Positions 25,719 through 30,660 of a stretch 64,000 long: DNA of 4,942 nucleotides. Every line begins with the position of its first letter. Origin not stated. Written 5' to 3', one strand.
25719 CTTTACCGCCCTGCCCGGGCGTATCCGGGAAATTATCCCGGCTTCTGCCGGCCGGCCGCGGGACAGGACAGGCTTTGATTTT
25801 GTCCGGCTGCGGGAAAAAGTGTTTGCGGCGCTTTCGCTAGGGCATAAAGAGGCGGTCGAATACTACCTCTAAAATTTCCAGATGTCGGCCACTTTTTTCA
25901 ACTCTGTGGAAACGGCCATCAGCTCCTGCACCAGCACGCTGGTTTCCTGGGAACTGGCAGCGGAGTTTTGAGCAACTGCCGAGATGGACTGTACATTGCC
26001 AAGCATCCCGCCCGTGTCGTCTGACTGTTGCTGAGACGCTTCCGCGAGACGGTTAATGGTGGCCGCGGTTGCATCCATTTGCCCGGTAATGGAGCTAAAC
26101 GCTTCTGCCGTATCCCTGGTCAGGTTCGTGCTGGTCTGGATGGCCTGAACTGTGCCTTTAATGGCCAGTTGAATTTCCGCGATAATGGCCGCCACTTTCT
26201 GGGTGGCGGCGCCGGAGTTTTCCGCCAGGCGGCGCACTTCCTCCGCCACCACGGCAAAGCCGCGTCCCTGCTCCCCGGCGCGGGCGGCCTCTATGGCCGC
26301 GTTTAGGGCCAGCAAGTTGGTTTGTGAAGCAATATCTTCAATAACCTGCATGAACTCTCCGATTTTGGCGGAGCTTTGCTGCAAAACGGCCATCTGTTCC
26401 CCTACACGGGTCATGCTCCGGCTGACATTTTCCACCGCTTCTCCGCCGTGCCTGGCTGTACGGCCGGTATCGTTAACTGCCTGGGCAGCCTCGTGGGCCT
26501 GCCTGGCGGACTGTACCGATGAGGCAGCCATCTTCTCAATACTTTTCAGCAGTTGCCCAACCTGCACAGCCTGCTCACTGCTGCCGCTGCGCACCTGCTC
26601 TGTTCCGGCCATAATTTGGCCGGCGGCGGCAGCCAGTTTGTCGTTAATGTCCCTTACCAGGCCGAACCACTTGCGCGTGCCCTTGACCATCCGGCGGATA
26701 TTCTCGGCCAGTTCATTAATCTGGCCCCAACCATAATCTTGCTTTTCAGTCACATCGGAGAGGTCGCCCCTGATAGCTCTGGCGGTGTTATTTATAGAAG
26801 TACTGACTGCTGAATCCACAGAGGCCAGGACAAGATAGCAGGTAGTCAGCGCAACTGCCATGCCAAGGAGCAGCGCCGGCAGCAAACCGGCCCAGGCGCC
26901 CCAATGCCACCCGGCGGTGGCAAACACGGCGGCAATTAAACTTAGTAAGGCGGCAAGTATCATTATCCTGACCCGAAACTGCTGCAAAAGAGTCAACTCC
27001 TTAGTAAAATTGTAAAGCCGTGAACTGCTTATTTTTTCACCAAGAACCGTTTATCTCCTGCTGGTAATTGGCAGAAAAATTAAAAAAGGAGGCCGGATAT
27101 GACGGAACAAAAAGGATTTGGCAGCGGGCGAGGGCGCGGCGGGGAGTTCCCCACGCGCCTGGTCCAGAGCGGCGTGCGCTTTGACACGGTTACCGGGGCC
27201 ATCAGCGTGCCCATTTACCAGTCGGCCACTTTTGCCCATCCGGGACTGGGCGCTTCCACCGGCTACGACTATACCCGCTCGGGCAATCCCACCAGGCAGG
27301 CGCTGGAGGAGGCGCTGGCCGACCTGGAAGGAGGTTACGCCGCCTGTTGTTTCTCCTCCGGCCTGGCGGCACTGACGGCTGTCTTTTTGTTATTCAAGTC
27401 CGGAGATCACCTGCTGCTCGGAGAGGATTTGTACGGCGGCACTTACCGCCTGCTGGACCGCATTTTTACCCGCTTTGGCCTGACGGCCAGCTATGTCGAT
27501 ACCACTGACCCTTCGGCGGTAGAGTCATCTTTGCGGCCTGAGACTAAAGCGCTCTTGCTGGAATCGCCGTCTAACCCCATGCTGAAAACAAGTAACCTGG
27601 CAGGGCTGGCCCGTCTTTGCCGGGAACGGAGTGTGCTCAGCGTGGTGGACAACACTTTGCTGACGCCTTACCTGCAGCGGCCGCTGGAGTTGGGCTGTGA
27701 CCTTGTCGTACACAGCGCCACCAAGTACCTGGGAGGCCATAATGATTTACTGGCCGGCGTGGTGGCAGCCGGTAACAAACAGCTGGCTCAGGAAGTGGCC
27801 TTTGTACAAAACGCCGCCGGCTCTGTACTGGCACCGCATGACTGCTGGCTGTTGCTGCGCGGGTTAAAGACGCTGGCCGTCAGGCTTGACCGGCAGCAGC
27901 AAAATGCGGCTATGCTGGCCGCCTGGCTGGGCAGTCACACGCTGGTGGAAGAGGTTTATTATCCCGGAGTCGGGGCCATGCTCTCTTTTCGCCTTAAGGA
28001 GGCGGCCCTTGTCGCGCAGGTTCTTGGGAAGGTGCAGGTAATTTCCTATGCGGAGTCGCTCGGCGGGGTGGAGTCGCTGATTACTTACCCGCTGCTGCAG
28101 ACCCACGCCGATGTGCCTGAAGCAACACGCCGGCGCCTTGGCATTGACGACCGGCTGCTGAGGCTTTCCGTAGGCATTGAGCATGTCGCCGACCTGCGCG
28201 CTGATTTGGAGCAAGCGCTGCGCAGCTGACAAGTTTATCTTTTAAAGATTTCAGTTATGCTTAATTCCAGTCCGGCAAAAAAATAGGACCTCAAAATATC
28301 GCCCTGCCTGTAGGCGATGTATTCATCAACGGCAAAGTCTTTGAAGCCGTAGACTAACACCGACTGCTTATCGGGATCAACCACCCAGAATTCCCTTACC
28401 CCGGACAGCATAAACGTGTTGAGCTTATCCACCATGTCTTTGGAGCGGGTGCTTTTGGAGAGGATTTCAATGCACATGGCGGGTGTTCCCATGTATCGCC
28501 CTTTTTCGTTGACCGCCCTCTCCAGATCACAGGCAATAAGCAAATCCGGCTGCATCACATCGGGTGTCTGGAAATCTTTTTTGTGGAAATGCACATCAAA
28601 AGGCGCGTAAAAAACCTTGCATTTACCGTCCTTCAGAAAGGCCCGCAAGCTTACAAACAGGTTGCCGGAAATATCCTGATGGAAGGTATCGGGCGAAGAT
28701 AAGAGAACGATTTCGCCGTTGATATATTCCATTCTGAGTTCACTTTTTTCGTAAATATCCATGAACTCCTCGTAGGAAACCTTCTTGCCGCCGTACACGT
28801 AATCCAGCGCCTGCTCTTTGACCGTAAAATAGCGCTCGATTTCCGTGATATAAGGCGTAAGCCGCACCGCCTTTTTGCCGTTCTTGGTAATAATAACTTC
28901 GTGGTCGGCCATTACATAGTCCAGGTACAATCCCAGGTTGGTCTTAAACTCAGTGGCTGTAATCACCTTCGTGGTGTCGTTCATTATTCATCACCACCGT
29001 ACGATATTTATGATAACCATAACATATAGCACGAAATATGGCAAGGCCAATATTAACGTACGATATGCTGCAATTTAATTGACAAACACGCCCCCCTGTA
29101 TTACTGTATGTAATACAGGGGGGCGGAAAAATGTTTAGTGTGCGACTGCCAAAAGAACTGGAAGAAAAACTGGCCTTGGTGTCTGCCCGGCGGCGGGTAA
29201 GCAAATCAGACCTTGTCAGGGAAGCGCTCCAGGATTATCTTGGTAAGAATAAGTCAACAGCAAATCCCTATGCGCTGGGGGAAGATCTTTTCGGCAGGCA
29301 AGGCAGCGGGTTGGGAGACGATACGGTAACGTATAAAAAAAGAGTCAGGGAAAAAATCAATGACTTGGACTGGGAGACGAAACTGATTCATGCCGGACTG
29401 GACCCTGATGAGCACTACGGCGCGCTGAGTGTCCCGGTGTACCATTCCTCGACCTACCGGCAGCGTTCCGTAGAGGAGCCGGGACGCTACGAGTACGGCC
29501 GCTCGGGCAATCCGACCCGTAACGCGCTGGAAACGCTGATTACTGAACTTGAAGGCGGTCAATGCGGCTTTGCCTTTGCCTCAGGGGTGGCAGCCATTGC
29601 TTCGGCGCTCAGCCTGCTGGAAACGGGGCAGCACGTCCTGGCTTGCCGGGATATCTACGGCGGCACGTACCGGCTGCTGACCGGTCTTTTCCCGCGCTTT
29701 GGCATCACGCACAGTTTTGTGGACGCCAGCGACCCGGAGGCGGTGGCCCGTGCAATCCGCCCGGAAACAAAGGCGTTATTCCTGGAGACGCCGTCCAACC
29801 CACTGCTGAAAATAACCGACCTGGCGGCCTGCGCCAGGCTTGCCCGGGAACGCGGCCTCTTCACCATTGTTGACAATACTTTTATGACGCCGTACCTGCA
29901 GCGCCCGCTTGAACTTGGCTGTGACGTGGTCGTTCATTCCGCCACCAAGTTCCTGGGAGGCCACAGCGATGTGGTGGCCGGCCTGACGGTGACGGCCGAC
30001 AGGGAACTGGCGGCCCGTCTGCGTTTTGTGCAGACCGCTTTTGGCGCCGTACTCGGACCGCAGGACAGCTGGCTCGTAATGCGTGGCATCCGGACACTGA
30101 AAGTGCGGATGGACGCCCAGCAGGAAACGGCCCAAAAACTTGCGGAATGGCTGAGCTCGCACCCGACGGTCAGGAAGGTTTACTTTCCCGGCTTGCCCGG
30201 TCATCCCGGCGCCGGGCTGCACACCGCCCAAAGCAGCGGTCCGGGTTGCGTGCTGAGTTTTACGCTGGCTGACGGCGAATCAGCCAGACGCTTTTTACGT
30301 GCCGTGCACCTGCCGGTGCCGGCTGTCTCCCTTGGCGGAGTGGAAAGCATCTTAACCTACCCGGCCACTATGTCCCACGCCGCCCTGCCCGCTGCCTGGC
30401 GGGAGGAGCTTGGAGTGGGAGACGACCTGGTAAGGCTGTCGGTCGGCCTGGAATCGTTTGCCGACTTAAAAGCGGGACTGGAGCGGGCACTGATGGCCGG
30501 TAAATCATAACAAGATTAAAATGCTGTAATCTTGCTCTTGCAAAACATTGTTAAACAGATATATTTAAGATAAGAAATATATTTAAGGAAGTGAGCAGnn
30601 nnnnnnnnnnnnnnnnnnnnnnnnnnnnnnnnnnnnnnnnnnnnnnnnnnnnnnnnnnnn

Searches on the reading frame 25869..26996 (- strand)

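Call 8: search_protein_families(library=pfam, proteins=[window:25869-26996:-], max_evalue=0.000001)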
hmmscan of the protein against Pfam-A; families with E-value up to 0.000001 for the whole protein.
window:25869-26996:- (375 aa): 1 family
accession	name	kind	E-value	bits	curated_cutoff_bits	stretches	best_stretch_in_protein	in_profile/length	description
PF00015.26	MCPsignal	-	3.8e-39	134.7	34.6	1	174-340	4-170/172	Methyl-accepting chemotaxis protein (MCP) signalling domain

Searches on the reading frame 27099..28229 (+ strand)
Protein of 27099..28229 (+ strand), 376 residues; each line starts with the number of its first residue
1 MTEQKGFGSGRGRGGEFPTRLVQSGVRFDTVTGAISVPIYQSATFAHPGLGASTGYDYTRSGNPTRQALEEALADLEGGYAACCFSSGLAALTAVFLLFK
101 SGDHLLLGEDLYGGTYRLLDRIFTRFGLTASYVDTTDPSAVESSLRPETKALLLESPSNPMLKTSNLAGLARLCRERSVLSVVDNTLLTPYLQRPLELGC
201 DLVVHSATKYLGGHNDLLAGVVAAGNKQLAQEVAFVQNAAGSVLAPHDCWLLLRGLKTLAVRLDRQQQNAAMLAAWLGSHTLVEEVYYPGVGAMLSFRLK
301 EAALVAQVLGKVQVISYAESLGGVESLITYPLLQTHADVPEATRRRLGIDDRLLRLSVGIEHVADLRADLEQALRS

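Call 4: search_protein_families(library=pfam, proteins=[window:27099-28229:+])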
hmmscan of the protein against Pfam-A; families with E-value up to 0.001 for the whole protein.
window:27099-28229:+ (376 aa): 2 families
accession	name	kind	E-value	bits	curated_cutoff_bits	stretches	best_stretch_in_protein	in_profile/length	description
PF01053.26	Cys_Met_Meta_PP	-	3.3e-130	434.5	27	1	19-374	2-380/381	Cys/Met metabolism PLP-dependent enzyme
PF00155.27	Aminotran_1_2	-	7.6e-06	25.8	19.7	1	57-185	34-186/361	Aminotransferase class I and II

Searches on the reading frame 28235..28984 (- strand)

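Call 4: search_protein_families(library=pfam, proteins=[window:28235-28984:-])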
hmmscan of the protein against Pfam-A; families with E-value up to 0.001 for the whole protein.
window:28235-28984:- (249 aa): 2 families
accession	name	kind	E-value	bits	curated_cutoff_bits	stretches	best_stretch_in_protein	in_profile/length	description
PF05685.18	Uma2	-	6.3e-27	94.6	27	1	72-243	2-171/172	Putative restriction endonuclease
PF02604.26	PhdYeFM_antitox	-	4.1e-09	36.5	29.8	1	6-45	2-42/74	Antitoxin Phd_YefM, type II toxin-antitoxin system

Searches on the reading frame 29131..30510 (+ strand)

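Call 3: search_protein_families(library=pfam, proteins=[window:29131-30510:+])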
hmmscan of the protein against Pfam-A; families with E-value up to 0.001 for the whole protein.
window:29131-30510:+ (459 aa): 3 families
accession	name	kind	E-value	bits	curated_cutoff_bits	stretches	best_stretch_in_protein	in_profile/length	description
PF01053.26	Cys_Met_Meta_PP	-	2.3e-144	481.1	27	1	82-454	1-380/381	Cys/Met metabolism PLP-dependent enzyme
PF01402.27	RHH_1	-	1e-06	28.9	20.5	1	2-38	2-38/39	Ribbon-helix-helix protein, copG family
PF12651.13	RHH_3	-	1.8e-06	28.3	21.6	1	2-37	5-40/44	Ribbon-helix-helix domain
